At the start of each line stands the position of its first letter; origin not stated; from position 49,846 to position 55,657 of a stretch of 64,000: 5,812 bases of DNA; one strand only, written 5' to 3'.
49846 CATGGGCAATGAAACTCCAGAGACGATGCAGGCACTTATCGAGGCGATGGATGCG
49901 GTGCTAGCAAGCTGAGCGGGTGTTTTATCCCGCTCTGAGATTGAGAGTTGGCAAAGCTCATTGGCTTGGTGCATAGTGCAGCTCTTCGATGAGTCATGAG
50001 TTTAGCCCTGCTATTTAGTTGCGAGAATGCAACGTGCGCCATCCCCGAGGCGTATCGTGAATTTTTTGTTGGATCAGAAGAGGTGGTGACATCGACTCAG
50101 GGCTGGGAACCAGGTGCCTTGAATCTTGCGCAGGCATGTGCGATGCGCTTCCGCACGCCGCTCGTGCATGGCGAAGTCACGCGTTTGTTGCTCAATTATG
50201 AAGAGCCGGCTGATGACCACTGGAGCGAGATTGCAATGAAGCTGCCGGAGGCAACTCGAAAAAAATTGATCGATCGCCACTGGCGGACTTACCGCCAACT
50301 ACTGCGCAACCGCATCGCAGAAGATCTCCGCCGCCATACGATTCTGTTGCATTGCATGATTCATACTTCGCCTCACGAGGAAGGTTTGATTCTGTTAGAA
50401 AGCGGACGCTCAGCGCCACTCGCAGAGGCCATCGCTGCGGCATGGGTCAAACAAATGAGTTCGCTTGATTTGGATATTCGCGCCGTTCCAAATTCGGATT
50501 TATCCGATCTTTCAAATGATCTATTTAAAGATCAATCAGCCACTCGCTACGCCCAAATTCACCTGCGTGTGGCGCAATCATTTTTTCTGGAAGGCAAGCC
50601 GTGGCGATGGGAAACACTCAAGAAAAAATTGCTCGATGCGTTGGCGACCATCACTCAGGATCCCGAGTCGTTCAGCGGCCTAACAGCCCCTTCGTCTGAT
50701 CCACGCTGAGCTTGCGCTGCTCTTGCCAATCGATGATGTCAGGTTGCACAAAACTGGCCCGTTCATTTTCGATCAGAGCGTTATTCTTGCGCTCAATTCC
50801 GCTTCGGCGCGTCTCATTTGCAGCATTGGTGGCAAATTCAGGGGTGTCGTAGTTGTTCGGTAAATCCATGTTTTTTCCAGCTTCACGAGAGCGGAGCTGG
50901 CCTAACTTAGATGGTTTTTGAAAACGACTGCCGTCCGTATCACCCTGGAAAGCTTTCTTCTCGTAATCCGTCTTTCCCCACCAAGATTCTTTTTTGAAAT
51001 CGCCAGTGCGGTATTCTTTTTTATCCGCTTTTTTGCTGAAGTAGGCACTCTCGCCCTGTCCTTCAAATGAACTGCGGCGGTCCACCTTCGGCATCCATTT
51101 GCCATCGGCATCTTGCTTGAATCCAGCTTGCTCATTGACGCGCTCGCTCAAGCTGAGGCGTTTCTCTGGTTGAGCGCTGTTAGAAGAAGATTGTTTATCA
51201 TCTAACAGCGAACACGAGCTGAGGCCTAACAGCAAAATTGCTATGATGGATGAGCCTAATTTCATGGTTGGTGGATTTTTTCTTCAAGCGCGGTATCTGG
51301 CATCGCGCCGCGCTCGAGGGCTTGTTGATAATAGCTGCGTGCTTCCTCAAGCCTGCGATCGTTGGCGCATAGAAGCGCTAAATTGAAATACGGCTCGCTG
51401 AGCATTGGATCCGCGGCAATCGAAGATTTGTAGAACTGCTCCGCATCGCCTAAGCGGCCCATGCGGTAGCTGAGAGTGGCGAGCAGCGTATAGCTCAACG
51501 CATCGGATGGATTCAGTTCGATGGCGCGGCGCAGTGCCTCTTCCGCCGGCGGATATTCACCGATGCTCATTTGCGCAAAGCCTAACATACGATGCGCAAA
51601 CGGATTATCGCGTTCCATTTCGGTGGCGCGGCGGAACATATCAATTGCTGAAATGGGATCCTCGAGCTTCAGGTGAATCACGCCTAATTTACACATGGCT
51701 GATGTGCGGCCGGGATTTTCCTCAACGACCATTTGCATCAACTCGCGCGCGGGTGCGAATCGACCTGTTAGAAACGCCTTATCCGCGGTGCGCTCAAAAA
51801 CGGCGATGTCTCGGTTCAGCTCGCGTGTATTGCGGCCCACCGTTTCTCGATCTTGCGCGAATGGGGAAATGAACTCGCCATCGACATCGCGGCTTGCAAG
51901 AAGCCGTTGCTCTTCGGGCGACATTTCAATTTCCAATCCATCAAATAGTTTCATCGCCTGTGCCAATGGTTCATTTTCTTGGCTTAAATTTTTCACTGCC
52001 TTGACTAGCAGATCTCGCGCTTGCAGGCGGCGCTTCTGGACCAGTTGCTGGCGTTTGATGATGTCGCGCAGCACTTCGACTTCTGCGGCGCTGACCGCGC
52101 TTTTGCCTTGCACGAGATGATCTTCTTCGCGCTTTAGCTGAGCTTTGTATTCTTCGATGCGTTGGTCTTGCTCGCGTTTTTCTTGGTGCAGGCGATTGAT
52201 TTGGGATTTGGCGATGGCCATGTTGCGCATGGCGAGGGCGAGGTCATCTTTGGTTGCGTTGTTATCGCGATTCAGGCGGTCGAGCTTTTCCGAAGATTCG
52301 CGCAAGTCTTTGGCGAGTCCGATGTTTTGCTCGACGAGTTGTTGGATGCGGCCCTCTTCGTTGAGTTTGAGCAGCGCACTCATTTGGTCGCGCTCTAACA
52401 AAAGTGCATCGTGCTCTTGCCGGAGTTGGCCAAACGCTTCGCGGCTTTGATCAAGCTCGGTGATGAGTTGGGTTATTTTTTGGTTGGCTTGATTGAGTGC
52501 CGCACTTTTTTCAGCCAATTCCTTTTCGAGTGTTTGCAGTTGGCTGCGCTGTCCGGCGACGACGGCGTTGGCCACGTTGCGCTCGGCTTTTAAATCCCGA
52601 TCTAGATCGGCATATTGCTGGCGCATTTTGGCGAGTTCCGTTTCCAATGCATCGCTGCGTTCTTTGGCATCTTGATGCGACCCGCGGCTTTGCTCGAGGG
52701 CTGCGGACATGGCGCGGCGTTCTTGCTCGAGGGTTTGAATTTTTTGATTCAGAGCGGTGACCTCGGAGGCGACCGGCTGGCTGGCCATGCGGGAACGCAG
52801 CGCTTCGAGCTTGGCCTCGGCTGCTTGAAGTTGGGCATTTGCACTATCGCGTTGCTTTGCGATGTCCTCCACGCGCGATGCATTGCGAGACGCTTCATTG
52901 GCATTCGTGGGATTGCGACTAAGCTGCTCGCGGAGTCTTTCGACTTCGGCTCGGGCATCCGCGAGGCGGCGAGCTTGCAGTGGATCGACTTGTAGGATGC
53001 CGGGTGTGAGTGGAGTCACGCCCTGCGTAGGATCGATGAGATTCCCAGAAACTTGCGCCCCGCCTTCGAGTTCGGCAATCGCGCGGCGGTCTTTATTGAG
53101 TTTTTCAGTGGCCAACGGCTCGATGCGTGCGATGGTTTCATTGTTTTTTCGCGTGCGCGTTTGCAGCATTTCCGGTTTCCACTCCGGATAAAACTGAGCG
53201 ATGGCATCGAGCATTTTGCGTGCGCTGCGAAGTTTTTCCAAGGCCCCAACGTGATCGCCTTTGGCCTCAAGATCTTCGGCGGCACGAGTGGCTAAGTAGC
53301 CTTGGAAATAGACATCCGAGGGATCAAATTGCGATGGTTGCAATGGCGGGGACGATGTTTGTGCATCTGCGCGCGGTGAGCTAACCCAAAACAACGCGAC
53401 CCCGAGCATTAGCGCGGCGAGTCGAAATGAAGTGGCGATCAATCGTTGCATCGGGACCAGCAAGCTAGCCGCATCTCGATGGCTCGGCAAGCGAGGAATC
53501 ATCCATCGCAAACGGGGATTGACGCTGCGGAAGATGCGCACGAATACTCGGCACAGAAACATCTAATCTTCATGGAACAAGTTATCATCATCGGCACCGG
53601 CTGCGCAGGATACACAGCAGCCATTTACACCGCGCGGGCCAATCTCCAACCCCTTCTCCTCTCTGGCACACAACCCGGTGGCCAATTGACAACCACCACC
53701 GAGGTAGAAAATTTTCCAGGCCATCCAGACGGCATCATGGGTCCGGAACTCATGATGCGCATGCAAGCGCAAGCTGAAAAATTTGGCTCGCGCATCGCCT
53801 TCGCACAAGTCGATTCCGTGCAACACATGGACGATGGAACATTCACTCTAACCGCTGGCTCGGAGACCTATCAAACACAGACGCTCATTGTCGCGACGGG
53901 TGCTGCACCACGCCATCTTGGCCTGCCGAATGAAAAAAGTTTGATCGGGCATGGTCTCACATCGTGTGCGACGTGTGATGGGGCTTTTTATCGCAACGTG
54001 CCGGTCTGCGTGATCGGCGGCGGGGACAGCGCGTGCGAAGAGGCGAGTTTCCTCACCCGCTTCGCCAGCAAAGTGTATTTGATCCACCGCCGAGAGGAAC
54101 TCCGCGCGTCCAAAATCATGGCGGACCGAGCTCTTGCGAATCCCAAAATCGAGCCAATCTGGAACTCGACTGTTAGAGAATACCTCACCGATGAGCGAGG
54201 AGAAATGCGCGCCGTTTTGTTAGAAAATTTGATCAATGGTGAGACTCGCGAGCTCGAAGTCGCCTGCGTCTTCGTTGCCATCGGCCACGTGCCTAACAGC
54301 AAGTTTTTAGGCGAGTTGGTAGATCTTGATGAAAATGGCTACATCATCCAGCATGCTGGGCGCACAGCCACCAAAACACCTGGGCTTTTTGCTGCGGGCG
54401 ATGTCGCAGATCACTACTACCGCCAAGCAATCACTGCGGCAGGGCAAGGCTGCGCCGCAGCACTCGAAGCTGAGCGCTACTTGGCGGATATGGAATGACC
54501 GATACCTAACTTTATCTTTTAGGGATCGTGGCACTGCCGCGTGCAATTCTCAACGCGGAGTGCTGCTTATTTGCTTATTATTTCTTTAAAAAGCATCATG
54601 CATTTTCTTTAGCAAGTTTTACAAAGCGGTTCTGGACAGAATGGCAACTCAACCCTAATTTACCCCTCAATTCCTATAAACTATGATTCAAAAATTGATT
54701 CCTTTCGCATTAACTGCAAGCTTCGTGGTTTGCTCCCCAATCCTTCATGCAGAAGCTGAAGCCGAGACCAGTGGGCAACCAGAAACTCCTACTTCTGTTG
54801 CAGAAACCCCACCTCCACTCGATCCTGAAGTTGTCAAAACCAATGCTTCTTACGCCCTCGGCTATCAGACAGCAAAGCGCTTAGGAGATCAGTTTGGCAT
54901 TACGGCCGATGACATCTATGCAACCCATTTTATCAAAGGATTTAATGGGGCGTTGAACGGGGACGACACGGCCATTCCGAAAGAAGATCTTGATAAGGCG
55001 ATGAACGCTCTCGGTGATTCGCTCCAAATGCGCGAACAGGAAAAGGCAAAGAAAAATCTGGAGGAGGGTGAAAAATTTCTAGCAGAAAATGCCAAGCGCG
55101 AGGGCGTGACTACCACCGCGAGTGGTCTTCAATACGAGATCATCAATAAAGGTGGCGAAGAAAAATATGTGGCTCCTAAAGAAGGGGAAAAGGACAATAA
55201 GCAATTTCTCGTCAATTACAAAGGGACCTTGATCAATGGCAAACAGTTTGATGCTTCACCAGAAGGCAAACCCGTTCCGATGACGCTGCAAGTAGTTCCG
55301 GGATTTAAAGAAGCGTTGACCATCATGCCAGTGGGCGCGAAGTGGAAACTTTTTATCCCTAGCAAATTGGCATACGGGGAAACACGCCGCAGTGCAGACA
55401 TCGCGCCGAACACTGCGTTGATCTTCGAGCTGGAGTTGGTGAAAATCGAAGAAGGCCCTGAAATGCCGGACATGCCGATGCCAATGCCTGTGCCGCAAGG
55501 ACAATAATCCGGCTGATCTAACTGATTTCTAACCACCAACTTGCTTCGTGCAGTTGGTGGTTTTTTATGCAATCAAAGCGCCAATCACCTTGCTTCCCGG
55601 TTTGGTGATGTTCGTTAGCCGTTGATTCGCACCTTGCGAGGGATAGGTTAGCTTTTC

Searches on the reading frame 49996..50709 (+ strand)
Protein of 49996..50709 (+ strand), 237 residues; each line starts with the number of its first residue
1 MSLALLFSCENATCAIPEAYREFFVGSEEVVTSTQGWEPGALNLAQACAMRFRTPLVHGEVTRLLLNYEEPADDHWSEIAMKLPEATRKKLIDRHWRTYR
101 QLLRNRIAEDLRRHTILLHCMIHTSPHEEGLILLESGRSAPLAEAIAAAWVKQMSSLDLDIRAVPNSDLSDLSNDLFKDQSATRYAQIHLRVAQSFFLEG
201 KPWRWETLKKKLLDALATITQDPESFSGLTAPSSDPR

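Call 53: search_protein_families(library=pfam, proteins=[window:49996-50709:+], max_evalue=0.001)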
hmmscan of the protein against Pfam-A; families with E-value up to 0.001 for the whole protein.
window:49996-50709:+ (237 aa): 1 family
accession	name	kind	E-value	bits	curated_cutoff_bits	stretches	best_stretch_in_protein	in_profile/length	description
PF05013.17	FGase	-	1.8e-05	25.4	28.9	1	5-128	3-143/219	N-formylglutamate amidohydrolase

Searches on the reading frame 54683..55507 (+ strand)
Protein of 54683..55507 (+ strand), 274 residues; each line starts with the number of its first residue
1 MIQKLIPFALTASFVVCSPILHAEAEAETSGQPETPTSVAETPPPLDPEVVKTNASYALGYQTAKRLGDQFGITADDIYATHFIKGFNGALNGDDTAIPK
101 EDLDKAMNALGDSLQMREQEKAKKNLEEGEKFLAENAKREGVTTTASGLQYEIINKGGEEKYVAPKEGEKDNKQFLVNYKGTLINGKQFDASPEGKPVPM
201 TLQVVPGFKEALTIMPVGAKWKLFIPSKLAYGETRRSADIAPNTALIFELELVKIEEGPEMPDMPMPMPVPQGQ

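Call 87: search_protein_families(library=pfam, proteins=[window:54683-55507:+], max_evalue=0.001)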
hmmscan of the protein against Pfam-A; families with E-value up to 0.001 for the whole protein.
window:54683-55507:+ (274 aa): 2 families
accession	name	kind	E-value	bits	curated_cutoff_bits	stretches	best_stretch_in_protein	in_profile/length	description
PF01346.23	FKBP_N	-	2.6e-25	89.5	22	1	53-153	2-97/97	Domain amino terminal to FKBP-type peptidyl-prolyl isomerase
PF00254.34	FKBP_C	-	1.1e-19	71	21.1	1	170-253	6-94/94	FKBP-type peptidyl-prolyl cis-trans isomerase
